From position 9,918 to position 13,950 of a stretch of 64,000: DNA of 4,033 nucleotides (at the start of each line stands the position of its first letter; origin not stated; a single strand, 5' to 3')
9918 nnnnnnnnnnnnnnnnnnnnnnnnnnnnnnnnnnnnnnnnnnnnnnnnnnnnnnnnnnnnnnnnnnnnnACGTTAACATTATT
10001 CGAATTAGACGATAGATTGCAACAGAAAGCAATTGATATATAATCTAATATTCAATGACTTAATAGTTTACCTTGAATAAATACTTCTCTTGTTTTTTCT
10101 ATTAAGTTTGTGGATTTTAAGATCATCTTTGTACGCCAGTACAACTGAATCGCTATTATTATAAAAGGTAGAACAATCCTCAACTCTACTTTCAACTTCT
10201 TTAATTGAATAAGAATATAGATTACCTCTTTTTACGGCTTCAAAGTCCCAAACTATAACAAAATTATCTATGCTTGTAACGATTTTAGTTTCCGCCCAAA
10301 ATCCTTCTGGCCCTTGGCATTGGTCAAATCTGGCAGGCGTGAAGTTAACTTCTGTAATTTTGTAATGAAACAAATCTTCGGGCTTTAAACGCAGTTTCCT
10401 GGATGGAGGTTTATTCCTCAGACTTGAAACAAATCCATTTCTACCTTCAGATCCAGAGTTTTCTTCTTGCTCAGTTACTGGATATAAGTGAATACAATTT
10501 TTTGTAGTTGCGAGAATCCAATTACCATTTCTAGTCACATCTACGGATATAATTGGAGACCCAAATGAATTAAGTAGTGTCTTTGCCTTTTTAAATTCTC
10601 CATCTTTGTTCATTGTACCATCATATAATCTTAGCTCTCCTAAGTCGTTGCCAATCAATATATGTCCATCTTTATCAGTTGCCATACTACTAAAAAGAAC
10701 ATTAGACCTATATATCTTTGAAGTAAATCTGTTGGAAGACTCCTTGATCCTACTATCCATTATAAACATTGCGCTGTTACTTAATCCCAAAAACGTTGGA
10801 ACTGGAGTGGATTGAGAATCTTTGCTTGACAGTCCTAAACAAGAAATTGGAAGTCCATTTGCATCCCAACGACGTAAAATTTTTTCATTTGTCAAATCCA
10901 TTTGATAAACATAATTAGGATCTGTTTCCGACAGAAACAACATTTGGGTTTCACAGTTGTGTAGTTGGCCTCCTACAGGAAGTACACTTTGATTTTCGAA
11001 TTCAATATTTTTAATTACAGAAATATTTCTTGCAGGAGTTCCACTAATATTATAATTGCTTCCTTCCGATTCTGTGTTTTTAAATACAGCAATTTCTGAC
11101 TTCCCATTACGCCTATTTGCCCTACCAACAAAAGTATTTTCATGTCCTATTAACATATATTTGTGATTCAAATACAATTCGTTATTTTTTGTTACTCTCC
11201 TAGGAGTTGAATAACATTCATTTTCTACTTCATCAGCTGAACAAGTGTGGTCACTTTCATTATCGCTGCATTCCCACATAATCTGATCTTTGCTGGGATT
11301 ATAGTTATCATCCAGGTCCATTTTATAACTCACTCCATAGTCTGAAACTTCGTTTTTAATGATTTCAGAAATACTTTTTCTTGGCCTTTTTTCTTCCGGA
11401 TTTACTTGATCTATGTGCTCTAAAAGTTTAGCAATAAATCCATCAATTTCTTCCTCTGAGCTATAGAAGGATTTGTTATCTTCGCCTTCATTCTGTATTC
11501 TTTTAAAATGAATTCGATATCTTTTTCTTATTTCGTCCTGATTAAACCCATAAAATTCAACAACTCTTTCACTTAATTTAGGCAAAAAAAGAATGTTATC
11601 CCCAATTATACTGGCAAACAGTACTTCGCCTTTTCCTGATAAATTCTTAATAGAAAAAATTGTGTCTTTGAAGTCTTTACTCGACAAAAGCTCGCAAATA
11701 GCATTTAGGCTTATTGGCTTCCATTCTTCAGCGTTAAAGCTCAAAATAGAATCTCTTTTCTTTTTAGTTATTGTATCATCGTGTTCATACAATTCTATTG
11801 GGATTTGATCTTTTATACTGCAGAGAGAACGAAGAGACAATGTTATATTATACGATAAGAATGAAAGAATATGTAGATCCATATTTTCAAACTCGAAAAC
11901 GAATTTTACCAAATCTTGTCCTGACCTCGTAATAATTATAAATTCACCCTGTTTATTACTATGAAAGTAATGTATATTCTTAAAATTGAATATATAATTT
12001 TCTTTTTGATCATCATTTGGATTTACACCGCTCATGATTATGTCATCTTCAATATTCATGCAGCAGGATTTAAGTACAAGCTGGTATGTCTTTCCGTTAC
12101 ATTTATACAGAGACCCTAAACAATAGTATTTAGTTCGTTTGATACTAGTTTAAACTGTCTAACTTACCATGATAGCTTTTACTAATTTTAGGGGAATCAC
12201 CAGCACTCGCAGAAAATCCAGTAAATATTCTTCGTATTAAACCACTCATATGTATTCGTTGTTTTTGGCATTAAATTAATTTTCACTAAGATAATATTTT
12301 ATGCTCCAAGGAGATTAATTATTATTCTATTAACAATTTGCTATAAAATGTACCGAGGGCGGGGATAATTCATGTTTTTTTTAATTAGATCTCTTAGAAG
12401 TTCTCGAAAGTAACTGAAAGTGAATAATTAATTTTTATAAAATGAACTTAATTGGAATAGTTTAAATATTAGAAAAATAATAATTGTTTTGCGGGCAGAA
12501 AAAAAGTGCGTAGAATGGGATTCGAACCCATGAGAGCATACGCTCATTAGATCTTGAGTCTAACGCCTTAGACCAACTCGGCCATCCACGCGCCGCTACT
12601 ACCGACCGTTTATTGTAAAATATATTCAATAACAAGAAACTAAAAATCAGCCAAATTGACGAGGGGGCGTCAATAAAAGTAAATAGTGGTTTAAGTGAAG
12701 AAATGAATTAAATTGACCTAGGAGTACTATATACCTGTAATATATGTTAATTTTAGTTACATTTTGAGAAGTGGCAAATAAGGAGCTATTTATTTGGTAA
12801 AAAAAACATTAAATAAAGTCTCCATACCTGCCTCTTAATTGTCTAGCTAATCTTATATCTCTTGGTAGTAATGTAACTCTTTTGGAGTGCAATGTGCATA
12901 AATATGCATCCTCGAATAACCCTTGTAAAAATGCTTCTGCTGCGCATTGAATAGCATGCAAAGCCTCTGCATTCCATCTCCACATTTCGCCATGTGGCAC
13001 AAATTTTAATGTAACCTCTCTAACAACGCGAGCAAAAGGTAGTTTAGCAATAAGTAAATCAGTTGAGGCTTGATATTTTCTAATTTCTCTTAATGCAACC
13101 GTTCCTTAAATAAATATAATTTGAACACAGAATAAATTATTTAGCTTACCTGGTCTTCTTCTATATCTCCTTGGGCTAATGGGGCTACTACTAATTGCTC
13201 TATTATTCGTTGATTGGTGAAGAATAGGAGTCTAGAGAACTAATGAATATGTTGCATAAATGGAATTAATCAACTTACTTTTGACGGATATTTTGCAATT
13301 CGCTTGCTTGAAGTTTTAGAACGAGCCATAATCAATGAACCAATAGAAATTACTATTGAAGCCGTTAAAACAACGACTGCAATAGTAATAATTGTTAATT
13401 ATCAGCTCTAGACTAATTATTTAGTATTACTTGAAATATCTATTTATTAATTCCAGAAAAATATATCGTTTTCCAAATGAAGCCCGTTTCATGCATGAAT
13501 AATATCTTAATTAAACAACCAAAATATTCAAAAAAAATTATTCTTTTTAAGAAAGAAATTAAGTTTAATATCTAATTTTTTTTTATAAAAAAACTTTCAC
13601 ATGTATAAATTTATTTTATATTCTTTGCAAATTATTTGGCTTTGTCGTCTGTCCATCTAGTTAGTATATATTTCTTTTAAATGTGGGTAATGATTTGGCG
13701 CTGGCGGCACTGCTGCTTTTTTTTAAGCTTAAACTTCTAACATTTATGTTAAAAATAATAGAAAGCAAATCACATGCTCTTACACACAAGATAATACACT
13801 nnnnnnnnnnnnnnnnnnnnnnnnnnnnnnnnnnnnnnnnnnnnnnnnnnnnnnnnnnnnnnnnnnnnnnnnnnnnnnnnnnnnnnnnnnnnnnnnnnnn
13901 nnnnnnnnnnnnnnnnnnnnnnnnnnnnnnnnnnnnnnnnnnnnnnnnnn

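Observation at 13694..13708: E2F-type GC-islets upstream of replication/chromosome-cycle genes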

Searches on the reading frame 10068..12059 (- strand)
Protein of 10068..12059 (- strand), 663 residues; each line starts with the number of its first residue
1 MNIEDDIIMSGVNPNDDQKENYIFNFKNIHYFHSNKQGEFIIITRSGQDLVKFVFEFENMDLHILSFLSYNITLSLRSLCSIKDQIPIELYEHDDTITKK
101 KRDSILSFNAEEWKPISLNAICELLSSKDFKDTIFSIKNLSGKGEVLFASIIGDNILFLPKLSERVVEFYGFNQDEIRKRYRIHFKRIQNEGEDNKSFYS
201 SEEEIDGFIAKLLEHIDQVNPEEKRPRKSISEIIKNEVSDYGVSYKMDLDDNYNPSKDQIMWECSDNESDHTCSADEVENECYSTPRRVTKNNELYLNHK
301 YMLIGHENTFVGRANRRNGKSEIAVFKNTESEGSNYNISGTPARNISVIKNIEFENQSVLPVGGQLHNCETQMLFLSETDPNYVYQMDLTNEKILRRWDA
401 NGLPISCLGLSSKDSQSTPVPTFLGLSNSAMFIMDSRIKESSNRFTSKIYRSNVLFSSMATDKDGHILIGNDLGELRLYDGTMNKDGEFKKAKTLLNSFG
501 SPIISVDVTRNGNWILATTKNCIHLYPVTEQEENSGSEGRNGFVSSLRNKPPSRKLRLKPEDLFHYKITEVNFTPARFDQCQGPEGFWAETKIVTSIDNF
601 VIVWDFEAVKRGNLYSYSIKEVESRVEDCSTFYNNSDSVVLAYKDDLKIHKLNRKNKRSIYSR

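Call 7: search_protein_families(library=pfam, proteins=[window:10068-12059:-], max_evalue=0.001)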
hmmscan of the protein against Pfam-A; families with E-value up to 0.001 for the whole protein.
window:10068-12059:- (663 aa): 1 family
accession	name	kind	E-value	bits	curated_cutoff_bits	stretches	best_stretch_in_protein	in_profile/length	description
PF08553.16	VID27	-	2.2e-55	188.6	22.1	1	321-658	21-348/356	VID27 C-terminal WD40-like domain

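Call 21: find_encoding_contigs(protein=window:10068-12059:-, flank=10000, max_places=3)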
Protein window:10068-12059:- (663 aa): 23 contigs read that carry it; 1 place shown.
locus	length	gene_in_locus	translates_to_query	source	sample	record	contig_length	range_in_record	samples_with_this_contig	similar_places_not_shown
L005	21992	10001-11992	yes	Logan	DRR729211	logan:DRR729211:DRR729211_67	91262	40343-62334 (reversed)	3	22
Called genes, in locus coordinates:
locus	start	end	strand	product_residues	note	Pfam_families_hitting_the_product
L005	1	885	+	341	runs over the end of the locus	PF01529:DHHC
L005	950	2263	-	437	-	PF00134:Cyclin_N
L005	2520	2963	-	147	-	-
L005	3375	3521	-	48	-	-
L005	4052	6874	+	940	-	-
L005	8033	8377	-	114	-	-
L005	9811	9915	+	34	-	-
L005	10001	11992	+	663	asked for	PF08553:VID27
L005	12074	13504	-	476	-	PF05179:CDC73_C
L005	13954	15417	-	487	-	PF18045:ISP3_C, PF18161:ISP1_C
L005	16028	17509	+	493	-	PF05997:Nop52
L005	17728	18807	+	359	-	PF00566:RabGAP-TBC, PF23436:RabGap-TBC_2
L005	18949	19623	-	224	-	-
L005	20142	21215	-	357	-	PF00899:ThiF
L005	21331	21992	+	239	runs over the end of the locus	PF01138:RNase_PH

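Call 27: find_homologous_proteins(query=window:10068-12059:-, max_evalue=1e-20)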
Query window:10068-12059:- (663 aa): 8 proteins with E <= 1e-20 among 8000 candidates.
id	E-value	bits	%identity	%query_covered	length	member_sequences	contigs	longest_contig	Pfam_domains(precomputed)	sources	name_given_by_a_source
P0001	0.0e+0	1490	99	100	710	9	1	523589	PF08553.17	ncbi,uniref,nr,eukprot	ncbi:Vacuolar import/degradation Vid27-related protein [Cryptosporidium hominis]|uniref:Vacuolar imp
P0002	0.0e+0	1323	87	100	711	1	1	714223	PF08553.17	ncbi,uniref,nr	ncbi:uncharacterized protein cubi_01358 [Cryptosporidium ubiquitum]|uniref:Vacuolar import/degradati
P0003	0.0e+0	1276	84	100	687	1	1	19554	PF08553.17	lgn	-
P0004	0.0e+0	1210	80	100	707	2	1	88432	PF08553.17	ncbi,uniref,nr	ncbi:hypothetical protein OJ253_1270 [Cryptosporidium canis]|uniref:Vacuolar import/degradation Vid2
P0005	0.0e+0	1076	73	99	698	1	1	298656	PF08553.17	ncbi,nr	ncbi:cytoplasmic protein [Cryptosporidium felis]|nr:cytoplasmic protein [Cryptosporidium felis]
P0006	0.0e+0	1062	72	100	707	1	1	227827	PF08553.17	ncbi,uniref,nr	ncbi:hypothetical protein FG386_000816 [Cryptosporidium ryanae]|uniref:uncharacterized protein n=1 T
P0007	0.0e+0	1056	71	100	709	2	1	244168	PF08553.17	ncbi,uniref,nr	ncbi:hypothetical protein FG379_003064 [Cryptosporidium bovis]|uniref:uncharacterized protein n=1 Ta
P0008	6.2e-224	764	55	99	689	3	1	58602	PF08553.17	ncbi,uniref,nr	ncbi:hypothetical protein cand_014240 [Cryptosporidium andersoni]|uniref:Vacuolar import/degradation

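Call 28: find_encoding_contigs(protein=P0002, flank=10000, max_places=1)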
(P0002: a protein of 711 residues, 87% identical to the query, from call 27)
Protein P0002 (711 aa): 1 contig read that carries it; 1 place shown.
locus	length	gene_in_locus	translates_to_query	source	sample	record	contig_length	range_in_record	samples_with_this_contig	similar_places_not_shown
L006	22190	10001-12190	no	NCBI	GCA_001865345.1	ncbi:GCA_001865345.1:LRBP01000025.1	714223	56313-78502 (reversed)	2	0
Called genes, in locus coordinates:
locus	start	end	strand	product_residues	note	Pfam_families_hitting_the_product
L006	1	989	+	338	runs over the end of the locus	PF01529:DHHC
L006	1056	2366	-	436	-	PF00134:Cyclin_N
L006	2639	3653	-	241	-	PF08423:Rad51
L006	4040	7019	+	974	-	-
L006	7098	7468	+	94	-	-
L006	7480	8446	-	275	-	PF20638:ATG5_UblA (faint), PF04106:ATG5_UblB (weak)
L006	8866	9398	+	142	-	PF00125:Histone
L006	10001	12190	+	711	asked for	PF08553:VID27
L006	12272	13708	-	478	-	PF05179:CDC73_C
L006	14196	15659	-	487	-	PF18045:ISP3_C, PF18161:ISP1_C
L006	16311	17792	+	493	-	PF05997:Nop52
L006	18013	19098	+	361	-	PF00566:RabGAP-TBC, PF23436:RabGap-TBC_2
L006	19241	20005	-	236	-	-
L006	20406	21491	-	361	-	PF00899:ThiF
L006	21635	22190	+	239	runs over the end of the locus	PF01138:RNase_PH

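Call 29: find_encoding_contigs(protein=P0004, flank=10000, max_places=1)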
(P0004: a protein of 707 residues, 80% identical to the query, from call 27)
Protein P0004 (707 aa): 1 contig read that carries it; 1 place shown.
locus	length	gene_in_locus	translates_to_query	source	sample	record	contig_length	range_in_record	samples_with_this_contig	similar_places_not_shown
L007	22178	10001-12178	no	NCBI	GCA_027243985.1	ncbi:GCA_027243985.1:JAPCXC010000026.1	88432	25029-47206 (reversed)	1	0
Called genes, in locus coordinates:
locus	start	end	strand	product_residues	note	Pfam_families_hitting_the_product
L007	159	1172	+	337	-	PF01529:DHHC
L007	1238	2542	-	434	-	PF00134:Cyclin_N, PF02984:Cyclin_C (weak)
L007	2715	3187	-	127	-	-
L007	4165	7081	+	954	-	PF04818:CID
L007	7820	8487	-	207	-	PF20638:ATG5_UblA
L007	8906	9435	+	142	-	PF00125:Histone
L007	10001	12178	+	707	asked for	PF08553:VID27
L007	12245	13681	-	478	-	PF05179:CDC73_C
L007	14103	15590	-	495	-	PF18045:ISP3_C, PF18161:ISP1_C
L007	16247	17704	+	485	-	PF05997:Nop52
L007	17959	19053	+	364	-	PF00566:RabGAP-TBC, PF23436:RabGap-TBC_2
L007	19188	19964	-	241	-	-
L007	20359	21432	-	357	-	PF00899:ThiF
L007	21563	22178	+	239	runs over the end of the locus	PF01138:RNase_PH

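Call 30: find_encoding_contigs(protein=P0005, flank=10000, max_places=1)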
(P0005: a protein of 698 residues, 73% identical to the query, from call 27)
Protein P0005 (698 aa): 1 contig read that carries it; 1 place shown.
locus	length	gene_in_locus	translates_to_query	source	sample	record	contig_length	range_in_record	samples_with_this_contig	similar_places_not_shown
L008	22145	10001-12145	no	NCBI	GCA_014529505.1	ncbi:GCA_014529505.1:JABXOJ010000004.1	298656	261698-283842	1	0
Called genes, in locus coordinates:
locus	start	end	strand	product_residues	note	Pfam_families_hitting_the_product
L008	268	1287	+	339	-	PF01529:DHHC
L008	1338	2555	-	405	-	PF00134:Cyclin_N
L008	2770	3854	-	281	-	PF13481:AAA_25, PF08423:Rad51, PF06745:ATPase (weak), PF00004:AAA (faint), PF13479:AAA_24 (weak)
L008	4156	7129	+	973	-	-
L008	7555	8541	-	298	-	PF20638:ATG5_UblA, PF04106:ATG5_UblB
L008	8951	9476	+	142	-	PF00125:Histone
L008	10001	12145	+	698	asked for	PF08553:VID27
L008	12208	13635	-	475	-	PF05179:CDC73_C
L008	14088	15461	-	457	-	PF18045:ISP3_C, PF18161:ISP1_C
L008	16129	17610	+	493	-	PF05997:Nop52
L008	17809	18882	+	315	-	PF00566:RabGAP-TBC, PF23436:RabGap-TBC_2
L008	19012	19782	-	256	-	-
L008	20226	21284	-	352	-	PF00899:ThiF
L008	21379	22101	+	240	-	PF01138:RNase_PH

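Call 31: find_encoding_contigs(protein=P0007, flank=10000, max_places=1)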
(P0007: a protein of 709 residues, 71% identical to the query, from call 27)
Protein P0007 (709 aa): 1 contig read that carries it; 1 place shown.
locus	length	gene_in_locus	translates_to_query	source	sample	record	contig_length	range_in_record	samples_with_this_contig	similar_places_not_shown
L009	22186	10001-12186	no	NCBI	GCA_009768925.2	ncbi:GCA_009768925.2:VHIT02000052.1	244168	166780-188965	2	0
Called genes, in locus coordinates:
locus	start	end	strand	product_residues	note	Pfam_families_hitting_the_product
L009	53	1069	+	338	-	PF01529:DHHC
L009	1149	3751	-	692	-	PF06745:ATPase, PF08423:Rad51, PF13481:AAA_25, PF00134:Cyclin_N (weak), PF02984:Cyclin_C (faint)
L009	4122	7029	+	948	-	PF04818:CID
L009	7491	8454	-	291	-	PF20638:ATG5_UblA, PF04106:ATG5_UblB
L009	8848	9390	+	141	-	PF00125:Histone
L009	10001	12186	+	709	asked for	PF08553:VID27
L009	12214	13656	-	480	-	PF05179:CDC73_C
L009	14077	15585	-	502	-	PF18045:ISP3_C, PF18161:ISP1_C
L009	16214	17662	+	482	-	PF05997:Nop52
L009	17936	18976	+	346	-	PF00566:RabGAP-TBC, PF23436:RabGap-TBC_2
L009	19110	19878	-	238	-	-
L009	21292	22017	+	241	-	PF01138:RNase_PH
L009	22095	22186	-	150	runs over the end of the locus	PF00334:NDK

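Call 32: find_encoding_contigs(protein=P0008, flank=10000, max_places=1)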
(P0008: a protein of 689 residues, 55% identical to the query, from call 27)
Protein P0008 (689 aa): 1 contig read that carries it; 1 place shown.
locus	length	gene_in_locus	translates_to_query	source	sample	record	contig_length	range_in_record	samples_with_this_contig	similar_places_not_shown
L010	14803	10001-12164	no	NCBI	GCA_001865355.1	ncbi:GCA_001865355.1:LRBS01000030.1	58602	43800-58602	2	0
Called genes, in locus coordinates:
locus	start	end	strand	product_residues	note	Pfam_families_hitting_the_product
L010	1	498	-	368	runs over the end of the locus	PF01926:MMR_HSR1, PF02421:FeoB_N, PF16897:MMR_HSR1_Xtn, PF02824:TGS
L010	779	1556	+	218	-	PF00085:Thioredoxin (weak)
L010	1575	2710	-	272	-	PF13481:AAA_25, PF08423:Rad51, PF06745:ATPase (weak)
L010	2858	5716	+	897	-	PF04818:CID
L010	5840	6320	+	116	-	-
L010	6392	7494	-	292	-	PF20638:ATG5_UblA, PF04106:ATG5_UblB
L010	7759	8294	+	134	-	PF00125:Histone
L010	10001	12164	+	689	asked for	PF08553:VID27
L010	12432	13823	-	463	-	PF05179:CDC73_C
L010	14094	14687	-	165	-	PF00137:ATP-synt_C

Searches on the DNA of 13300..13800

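Call 47: search_rna_families(source=window, start=13300, end=13800, threshold=evalue, max_evalue=10)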
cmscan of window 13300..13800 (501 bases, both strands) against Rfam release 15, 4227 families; matches with E-value up to 10: 3.
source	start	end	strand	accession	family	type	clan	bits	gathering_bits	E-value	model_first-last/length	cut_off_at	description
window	13625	13724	+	RF02274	AniS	Gene;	-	21.9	50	0.2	1-106/106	no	AniS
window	13528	13561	+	RF02584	KRAS_3UTR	Cis-reg;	-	20.4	49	8.9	1-49/49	no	KRAS 3' UTR cis-regulatory element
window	13527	13559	+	RF01376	CRISPR-DR63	Gene; CRISPR;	CL00015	17.5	37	5.2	1-37/37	no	CRISPR RNA direct repeat element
